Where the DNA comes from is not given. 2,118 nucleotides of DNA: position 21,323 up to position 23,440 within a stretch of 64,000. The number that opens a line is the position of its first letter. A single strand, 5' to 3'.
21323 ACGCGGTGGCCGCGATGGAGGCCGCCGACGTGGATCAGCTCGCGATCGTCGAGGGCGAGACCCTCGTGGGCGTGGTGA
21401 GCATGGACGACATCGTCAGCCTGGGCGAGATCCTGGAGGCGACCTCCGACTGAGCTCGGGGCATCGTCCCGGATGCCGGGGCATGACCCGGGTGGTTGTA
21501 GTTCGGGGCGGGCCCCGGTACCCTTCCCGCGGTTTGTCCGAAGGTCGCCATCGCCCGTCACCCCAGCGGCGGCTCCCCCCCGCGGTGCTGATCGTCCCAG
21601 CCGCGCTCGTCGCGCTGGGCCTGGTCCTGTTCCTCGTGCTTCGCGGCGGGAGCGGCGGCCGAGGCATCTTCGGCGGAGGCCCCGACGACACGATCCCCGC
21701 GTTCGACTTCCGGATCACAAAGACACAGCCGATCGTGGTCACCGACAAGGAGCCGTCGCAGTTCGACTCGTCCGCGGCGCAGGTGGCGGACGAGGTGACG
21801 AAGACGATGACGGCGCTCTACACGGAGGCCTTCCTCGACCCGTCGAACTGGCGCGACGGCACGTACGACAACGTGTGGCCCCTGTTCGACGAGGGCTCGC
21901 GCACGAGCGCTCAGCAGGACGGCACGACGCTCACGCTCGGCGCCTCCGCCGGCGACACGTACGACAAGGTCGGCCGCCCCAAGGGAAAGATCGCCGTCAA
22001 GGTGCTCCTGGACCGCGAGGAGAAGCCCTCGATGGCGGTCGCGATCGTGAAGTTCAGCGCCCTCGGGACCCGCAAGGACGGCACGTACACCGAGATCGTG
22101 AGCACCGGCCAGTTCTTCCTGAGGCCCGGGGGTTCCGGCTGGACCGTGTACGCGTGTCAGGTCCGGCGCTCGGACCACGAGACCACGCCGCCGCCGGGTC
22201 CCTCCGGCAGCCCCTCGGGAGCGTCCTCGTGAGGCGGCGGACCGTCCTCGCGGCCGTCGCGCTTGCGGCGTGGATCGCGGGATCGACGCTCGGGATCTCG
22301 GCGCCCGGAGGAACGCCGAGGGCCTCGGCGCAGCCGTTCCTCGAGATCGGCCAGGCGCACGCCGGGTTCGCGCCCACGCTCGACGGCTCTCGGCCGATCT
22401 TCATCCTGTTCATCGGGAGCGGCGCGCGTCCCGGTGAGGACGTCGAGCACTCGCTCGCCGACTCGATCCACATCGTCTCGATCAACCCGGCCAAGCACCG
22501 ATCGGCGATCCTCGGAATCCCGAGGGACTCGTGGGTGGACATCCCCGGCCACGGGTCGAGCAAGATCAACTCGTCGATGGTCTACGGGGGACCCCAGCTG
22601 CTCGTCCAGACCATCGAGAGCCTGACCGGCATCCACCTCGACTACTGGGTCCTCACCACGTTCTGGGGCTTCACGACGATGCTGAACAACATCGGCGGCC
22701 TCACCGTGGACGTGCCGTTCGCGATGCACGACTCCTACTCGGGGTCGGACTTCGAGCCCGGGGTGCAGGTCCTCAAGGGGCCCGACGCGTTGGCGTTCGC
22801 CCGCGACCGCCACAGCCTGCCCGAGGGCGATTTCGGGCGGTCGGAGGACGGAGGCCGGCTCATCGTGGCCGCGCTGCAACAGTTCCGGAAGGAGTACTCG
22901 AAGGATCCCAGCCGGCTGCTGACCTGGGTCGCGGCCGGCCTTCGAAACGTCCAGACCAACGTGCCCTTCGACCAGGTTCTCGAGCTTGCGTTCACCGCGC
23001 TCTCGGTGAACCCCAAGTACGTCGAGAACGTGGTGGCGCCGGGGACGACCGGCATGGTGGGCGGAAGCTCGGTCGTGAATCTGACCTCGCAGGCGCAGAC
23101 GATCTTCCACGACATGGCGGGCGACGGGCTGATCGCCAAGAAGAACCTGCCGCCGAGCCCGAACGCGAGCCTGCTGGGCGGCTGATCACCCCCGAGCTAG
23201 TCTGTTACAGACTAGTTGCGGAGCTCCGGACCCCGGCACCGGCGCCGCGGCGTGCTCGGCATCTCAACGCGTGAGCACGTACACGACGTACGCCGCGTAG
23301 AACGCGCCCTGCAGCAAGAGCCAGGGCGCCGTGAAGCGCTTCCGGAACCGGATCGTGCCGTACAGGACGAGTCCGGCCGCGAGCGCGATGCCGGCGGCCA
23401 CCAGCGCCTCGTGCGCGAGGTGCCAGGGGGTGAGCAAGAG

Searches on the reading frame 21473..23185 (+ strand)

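Call 10: search_protein_families(library=pfam, proteins=[window:21473-23185:+])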
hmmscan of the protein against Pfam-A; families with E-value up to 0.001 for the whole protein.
window:21473-23185:+ (570 aa): 1 family
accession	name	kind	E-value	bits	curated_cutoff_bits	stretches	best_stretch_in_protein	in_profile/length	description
PF03816.19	LytR_cpsA_psr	-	2.9e-35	122.1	24.6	1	329-470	2-147/150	LytR_cpsA_psr family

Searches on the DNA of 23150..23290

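Call 68: search_rna_families(source=window, start=23150, end=23290, threshold=evalue, max_evalue=1)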
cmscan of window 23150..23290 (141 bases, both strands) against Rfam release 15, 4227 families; matches with E-value up to 1: 0.
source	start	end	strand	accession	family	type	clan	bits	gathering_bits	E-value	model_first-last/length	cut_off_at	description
